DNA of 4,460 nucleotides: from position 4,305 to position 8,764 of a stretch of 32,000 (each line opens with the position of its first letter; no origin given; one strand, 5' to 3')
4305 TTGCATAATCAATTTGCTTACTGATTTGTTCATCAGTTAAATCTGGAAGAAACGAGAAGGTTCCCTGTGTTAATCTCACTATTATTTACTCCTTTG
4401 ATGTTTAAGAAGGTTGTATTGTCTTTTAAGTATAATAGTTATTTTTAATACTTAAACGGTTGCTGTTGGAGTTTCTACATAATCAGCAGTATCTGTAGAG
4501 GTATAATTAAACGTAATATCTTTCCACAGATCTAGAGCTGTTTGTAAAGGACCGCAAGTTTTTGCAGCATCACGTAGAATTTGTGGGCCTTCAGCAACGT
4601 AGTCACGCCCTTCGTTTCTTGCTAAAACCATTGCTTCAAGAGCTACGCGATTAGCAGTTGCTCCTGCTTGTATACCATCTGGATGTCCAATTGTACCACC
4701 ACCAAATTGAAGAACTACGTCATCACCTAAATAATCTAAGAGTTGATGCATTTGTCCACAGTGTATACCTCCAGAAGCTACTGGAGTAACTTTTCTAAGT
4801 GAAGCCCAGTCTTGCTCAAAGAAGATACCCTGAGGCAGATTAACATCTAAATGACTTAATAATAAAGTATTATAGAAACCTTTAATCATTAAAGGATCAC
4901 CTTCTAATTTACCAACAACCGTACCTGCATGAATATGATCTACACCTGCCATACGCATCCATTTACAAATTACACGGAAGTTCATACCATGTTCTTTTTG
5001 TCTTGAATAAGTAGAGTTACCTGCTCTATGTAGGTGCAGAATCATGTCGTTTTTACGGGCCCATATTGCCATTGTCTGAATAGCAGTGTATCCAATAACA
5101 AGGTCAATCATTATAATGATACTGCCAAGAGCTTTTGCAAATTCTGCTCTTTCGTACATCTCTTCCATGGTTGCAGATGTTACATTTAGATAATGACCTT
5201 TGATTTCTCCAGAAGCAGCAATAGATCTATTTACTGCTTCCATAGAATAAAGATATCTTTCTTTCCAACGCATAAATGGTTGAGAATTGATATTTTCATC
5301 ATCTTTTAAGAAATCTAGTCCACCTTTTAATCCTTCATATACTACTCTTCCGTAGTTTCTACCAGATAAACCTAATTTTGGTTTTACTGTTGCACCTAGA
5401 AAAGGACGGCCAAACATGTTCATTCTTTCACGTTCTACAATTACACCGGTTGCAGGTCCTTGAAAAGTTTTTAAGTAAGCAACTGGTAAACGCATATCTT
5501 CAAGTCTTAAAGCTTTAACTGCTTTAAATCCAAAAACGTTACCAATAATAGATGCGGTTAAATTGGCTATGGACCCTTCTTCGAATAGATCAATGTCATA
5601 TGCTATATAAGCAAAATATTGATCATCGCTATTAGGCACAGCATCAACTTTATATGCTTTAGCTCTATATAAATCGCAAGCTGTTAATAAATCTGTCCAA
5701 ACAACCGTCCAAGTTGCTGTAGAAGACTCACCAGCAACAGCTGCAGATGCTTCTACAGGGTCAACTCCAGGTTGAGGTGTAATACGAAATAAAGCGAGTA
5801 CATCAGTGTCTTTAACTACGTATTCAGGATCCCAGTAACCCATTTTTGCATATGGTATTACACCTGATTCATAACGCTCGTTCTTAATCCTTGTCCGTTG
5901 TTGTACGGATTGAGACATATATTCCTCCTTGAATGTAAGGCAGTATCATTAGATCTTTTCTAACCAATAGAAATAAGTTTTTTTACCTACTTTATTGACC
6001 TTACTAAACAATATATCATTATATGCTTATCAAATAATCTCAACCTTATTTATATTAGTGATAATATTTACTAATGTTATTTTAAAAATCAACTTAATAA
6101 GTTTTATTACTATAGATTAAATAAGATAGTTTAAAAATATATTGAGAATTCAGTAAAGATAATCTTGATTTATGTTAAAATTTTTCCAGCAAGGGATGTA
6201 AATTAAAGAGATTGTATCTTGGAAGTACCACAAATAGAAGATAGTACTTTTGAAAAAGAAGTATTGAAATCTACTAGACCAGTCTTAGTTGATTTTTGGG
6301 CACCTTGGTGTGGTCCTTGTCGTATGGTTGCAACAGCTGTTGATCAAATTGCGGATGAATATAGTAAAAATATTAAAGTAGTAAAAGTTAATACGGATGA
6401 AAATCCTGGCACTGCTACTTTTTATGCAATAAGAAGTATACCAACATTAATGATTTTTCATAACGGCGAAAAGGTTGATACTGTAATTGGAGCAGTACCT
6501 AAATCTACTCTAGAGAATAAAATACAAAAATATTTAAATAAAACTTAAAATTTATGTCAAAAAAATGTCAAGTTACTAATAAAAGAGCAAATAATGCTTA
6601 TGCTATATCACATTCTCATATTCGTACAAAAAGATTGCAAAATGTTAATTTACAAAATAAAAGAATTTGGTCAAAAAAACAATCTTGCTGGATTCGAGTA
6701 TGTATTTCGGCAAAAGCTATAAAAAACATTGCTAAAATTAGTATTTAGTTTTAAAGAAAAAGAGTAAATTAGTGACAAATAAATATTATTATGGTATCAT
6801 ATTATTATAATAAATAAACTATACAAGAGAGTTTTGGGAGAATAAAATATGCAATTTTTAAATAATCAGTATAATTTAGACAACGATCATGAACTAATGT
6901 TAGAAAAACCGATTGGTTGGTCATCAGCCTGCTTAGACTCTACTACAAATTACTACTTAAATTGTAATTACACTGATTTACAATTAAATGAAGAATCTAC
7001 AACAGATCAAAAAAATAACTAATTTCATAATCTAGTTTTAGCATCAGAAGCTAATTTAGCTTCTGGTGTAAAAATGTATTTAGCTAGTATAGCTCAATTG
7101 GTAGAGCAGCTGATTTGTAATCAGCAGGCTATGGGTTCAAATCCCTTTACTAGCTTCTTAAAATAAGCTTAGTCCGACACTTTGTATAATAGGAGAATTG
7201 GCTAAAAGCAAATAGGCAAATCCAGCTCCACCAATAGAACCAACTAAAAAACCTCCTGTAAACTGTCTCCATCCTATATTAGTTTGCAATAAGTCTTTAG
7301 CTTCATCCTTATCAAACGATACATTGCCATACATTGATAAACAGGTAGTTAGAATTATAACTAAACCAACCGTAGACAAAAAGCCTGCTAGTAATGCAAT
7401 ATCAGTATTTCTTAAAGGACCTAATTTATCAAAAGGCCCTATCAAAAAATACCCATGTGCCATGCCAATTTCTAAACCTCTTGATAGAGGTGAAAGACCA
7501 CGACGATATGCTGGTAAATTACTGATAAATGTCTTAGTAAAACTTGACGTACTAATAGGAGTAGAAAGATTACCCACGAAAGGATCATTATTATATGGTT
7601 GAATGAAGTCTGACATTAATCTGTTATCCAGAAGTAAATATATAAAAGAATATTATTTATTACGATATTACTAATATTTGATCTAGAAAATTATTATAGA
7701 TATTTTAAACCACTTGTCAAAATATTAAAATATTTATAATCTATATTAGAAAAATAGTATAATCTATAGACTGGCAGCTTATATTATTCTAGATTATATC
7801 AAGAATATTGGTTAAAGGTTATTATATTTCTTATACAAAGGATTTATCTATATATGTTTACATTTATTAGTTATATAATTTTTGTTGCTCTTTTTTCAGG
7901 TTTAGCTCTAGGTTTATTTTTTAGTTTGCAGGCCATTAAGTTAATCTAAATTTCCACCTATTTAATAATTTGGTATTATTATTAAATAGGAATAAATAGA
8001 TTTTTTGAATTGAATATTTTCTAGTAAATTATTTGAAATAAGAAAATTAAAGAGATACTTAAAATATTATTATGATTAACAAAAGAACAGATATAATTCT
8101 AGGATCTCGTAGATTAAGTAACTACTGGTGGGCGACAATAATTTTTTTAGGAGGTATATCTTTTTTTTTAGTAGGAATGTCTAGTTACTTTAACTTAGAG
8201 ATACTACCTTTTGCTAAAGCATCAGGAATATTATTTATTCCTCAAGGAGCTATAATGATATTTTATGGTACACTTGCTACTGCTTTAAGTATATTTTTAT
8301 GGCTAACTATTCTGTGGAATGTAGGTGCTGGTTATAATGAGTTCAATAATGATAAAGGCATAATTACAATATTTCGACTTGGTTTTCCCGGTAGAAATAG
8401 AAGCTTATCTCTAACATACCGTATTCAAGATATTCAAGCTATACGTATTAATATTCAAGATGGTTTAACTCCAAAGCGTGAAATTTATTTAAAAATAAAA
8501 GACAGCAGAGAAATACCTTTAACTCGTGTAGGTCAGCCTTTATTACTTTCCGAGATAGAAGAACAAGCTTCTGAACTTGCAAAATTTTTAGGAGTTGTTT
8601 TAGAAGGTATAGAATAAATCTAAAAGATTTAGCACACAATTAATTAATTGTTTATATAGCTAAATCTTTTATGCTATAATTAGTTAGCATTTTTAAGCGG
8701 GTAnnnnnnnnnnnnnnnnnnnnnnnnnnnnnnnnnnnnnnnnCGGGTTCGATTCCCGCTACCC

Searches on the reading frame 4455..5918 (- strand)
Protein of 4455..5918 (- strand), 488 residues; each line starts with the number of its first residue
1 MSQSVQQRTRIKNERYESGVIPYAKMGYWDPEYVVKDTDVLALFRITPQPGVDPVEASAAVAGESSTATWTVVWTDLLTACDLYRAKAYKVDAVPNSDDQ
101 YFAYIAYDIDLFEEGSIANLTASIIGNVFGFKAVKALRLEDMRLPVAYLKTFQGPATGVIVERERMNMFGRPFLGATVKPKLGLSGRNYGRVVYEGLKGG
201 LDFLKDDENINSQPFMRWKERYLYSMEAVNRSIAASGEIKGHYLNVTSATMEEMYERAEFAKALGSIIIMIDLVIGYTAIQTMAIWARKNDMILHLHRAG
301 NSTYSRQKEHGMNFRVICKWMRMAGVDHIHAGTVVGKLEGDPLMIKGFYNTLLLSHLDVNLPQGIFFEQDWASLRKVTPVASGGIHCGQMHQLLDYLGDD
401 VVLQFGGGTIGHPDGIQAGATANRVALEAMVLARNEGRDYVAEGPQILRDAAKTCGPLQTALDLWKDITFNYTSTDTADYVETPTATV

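Call 78: search_protein_families(library=pfam, proteins=[window:4455-5918:-], max_evalue=0.00001)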
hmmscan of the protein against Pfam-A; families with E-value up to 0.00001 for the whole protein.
window:4455-5918:- (488 aa): 2 families
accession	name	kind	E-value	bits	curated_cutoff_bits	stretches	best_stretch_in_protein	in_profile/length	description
PF00016.26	RuBisCO_large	-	8.2e-126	419.7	30.1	1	159-465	2-299/299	Ribulose bisphosphate carboxylase large chain, catalytic domain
PF02788.21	RuBisCO_large_N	-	3.1e-44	150.5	20.7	1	28-148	2-120/120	Ribulose bisphosphate carboxylase large chain, N-terminal domain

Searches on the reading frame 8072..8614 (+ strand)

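Call 78: search_protein_families(library=pfam, proteins=[window:8072-8614:+], max_evalue=0.00001)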
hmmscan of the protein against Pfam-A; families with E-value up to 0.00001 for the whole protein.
window:8072-8614:+ (181 aa): 1 family
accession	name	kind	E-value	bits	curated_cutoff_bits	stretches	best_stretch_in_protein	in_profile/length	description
PF02392.22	Ycf4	-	1.2e-73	246.6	34.7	1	6-171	5-170/170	Ycf4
